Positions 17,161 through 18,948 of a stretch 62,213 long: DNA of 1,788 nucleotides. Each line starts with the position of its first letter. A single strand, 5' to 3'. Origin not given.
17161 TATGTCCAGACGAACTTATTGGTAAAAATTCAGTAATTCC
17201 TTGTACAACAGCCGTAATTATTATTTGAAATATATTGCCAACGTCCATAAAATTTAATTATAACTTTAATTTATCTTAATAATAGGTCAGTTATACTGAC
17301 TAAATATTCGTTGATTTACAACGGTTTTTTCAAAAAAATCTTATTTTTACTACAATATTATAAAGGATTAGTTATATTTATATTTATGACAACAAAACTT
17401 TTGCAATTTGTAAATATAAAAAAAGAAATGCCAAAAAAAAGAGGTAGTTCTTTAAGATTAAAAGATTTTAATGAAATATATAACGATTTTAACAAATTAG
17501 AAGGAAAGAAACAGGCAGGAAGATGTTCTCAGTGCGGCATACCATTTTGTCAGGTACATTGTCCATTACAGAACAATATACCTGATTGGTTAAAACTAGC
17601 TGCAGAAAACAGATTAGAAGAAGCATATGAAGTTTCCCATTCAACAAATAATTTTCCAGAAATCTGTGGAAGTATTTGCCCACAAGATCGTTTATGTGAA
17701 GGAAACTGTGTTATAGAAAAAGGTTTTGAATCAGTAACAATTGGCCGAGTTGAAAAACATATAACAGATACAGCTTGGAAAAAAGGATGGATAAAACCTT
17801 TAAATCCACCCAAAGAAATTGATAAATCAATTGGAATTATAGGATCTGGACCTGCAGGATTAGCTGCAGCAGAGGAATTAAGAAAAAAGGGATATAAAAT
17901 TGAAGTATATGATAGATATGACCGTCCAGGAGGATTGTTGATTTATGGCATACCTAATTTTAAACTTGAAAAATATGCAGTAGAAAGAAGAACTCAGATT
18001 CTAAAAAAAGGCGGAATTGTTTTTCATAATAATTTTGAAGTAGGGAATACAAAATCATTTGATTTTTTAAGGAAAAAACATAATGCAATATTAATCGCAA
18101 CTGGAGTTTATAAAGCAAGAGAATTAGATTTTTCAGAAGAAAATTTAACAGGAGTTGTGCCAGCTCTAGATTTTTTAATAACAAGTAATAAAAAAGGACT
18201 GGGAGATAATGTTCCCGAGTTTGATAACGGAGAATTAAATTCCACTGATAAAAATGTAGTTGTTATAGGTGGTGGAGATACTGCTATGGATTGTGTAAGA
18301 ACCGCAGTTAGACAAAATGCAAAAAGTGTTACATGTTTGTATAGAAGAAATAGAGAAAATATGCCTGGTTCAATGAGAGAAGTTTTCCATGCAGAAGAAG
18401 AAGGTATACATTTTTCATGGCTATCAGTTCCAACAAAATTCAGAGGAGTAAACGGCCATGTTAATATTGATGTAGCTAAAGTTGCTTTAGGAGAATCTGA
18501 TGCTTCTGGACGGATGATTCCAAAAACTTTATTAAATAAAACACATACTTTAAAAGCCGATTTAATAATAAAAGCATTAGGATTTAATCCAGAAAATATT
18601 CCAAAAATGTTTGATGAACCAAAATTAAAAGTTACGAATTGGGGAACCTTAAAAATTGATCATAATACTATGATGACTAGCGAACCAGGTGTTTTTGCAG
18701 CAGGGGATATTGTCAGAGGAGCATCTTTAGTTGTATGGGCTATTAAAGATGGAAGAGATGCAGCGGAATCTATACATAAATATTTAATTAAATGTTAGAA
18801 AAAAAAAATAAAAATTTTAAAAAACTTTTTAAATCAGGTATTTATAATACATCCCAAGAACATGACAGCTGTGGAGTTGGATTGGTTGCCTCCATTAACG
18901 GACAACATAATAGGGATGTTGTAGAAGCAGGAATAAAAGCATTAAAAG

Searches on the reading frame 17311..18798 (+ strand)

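Call 83: search_protein_families(library=pfam, proteins=[window:17311-18798:+], max_evalue=0.00001)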
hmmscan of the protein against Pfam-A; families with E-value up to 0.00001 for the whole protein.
window:17311-18798:+ (495 aa): 6 families
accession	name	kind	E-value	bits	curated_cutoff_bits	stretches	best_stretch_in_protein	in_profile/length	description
PF14691.11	Fer4_20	-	6.8e-36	123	25.8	1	50-159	2-112/113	Dihydroprymidine dehydrogenase domain II, 4Fe-4S cluster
PF07992.20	Pyr_redox_2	-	5.8e-29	101.9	26.1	1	174-481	3-291/291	Pyridine nucleotide-disulphide oxidoreductase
PF13738.12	Pyr_redox_3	-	6.1e-11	42.6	30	0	311-465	162-305/305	Pyridine nucleotide-disulphide oxidoreductase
PF13450.12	NAD_binding_8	-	4.7e-10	40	21.9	1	176-209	1-34/68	NAD(P)-binding Rossmann-like domain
PF00070.33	Pyr_redox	-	9.5e-09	36.1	22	0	315-382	1-71/82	Pyridine nucleotide-disulphide oxidoreductase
PF03486.20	HI0933_like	-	7.7e-06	26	50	0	174-207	3-36/244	HI0933-like protein Rossmann domain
